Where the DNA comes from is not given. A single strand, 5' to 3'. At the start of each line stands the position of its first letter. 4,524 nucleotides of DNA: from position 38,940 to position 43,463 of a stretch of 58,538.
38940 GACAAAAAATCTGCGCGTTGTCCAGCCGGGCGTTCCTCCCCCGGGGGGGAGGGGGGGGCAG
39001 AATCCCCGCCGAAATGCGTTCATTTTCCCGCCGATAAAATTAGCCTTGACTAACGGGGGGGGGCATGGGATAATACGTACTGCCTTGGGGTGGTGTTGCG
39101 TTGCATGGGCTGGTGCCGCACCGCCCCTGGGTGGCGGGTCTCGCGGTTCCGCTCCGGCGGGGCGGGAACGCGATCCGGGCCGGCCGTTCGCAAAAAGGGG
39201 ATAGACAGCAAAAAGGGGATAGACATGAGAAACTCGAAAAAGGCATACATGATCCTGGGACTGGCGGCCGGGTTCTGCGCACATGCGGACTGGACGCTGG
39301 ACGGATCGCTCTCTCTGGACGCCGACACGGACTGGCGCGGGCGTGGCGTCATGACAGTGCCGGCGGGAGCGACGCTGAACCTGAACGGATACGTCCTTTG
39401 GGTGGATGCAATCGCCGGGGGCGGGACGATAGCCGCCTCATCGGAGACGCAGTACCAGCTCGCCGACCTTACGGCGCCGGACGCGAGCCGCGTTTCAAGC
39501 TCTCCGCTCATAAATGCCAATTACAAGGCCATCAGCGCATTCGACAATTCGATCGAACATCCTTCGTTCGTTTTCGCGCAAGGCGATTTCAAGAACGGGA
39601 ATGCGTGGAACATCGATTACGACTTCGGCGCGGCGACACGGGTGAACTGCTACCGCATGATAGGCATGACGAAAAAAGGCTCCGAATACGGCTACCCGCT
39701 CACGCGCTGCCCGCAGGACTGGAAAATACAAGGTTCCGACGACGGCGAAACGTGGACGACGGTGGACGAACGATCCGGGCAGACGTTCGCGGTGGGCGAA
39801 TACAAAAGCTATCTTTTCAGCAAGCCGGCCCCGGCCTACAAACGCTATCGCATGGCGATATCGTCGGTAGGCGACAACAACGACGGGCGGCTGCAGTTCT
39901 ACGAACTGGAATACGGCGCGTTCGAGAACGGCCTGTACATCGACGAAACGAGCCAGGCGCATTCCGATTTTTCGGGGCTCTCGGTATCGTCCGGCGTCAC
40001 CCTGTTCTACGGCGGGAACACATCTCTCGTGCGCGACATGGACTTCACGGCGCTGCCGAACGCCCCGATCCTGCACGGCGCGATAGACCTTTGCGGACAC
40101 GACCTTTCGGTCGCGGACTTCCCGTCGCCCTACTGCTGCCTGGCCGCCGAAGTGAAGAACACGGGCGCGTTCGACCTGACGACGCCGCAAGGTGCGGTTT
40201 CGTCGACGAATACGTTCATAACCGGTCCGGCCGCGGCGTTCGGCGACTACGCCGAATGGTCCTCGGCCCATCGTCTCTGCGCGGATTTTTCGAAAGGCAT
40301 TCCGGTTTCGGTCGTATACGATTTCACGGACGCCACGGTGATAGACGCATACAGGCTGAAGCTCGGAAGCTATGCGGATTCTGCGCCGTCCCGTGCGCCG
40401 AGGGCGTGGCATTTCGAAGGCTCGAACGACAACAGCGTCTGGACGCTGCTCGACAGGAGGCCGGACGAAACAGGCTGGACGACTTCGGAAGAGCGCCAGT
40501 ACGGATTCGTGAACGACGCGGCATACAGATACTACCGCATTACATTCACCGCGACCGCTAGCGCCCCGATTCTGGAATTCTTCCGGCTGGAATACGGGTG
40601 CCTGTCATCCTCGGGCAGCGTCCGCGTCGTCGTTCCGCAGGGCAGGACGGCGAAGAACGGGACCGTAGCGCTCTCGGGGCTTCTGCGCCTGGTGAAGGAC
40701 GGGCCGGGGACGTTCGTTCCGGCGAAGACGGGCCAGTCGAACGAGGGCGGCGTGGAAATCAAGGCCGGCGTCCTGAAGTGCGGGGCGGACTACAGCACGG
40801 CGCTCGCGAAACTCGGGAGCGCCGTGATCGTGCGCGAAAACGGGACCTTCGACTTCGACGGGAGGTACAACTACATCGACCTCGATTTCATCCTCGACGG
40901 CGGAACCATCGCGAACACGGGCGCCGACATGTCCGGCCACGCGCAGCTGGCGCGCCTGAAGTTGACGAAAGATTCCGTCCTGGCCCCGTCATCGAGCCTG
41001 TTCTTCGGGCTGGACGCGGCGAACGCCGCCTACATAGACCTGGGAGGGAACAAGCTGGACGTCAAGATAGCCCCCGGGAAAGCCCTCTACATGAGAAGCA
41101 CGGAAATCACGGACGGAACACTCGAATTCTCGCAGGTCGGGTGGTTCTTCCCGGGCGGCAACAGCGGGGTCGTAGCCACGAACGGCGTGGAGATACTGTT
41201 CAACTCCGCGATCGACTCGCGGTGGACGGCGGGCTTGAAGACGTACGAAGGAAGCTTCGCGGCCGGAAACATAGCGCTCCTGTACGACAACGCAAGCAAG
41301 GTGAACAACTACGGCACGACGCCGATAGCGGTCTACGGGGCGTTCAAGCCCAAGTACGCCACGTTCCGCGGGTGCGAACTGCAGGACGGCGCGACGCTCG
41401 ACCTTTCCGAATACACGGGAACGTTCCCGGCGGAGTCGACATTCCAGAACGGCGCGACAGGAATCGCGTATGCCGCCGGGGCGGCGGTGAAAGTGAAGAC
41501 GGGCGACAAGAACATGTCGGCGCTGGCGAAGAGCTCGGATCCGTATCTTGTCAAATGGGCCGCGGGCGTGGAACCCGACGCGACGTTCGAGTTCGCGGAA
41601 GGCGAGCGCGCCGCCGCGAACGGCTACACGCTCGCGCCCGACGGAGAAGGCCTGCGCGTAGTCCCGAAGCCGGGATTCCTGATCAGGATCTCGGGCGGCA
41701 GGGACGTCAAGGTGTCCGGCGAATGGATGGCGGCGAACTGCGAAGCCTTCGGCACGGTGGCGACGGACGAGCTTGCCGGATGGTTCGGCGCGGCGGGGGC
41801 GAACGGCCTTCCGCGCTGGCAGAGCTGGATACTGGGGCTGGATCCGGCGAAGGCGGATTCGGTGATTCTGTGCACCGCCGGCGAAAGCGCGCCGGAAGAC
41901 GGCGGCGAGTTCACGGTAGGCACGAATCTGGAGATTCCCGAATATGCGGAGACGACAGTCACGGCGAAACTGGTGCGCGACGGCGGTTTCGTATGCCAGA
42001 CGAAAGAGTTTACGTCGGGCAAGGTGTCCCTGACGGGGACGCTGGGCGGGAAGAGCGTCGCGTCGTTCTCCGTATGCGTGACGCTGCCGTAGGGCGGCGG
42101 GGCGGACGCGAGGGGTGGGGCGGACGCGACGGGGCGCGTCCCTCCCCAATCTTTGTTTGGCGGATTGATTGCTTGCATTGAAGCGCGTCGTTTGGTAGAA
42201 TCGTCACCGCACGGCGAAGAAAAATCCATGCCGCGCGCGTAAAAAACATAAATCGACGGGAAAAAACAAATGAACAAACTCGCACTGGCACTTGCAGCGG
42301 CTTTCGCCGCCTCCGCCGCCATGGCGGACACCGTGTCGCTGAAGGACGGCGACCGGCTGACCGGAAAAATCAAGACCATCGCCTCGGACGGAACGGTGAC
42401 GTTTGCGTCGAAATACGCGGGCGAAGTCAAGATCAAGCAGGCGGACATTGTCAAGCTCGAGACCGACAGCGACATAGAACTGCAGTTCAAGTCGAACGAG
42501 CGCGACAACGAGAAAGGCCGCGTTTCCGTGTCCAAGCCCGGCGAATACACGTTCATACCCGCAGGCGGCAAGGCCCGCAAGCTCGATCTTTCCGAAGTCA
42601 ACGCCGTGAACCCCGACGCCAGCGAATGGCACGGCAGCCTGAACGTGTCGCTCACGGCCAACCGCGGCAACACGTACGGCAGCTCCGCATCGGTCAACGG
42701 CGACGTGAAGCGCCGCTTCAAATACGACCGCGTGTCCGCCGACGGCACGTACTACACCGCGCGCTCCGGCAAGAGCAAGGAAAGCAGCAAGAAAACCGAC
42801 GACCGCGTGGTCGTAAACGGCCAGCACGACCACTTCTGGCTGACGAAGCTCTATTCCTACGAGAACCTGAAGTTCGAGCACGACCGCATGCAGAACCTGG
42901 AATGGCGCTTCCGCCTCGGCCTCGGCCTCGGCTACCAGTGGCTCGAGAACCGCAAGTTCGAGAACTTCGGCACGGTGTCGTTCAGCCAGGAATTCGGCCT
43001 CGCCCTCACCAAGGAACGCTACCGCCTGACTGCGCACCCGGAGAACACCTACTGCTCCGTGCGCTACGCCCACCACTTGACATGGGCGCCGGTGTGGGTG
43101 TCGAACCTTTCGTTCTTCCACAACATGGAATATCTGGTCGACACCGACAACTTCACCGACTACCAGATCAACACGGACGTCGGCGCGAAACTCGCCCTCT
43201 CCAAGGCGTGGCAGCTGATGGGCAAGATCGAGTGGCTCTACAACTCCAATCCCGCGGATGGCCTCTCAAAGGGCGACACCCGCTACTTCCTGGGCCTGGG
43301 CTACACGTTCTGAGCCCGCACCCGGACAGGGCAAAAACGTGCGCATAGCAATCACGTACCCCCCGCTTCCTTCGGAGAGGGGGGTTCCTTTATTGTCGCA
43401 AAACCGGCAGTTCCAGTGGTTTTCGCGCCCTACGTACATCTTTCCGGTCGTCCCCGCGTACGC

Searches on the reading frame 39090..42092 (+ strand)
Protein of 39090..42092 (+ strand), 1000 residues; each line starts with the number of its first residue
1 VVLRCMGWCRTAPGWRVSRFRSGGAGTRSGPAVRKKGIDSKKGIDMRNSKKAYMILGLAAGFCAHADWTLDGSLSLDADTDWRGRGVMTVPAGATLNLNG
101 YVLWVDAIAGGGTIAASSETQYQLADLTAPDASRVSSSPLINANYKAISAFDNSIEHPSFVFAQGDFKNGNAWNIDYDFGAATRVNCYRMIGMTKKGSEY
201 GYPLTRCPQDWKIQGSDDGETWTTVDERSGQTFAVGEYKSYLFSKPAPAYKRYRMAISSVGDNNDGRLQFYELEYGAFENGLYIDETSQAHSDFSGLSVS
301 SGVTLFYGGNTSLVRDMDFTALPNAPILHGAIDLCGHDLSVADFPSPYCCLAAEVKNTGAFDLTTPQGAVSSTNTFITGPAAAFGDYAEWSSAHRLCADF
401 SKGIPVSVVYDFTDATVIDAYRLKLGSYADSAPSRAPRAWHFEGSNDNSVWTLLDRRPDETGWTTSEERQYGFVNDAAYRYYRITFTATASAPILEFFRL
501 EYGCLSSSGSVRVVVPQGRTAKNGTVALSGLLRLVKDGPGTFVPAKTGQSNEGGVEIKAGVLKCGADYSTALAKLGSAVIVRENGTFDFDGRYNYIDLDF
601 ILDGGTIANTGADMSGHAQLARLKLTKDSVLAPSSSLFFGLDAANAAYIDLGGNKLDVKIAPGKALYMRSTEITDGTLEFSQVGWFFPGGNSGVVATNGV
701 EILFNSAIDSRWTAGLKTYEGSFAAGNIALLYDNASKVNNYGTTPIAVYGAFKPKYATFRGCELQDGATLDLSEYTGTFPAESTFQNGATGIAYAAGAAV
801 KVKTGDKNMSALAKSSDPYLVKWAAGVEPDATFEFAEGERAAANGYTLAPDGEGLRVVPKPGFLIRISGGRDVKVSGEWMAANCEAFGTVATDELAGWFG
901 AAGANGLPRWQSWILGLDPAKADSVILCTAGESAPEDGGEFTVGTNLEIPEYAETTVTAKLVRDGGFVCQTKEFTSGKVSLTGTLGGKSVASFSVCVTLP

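Call 55: search_protein_families(library=pfam, max_evalue=0.001, proteins=[window:39090-42092:+])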
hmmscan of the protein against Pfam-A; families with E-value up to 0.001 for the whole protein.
window:39090-42092:+ (1000 aa): 2 families
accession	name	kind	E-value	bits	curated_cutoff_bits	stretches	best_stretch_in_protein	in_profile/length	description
PF00754.31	F5_F8_type_C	-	4.8e-07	30.4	28.2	0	139-227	7-82/127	F5/8 type C domain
PF22633.2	F5_F8_type_C_2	-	3.3e-06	28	27.8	0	178-233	25-72/91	NedA-like, galactose-binding domain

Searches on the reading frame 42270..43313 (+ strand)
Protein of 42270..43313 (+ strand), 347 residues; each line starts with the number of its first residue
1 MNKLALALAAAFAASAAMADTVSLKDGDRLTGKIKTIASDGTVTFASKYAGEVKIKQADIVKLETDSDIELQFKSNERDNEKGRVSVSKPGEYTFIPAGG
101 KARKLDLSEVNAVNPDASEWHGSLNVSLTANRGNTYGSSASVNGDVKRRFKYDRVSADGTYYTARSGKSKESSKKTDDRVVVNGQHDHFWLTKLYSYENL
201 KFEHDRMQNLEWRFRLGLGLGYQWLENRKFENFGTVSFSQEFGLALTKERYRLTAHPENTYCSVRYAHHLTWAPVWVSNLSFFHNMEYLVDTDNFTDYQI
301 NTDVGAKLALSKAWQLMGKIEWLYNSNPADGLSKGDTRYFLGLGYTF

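Call 56: search_protein_families(library=pfam, max_evalue=0.001, proteins=[window:42270-43313:+])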
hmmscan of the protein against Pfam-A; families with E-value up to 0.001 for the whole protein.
window:42270-43313:+ (347 aa): 1 family
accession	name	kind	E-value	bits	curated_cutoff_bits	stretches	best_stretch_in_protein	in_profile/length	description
PF04338.18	DUF481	-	4.2e-32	112.3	21.1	1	125-347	2-210/210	Protein of unknown function, DUF481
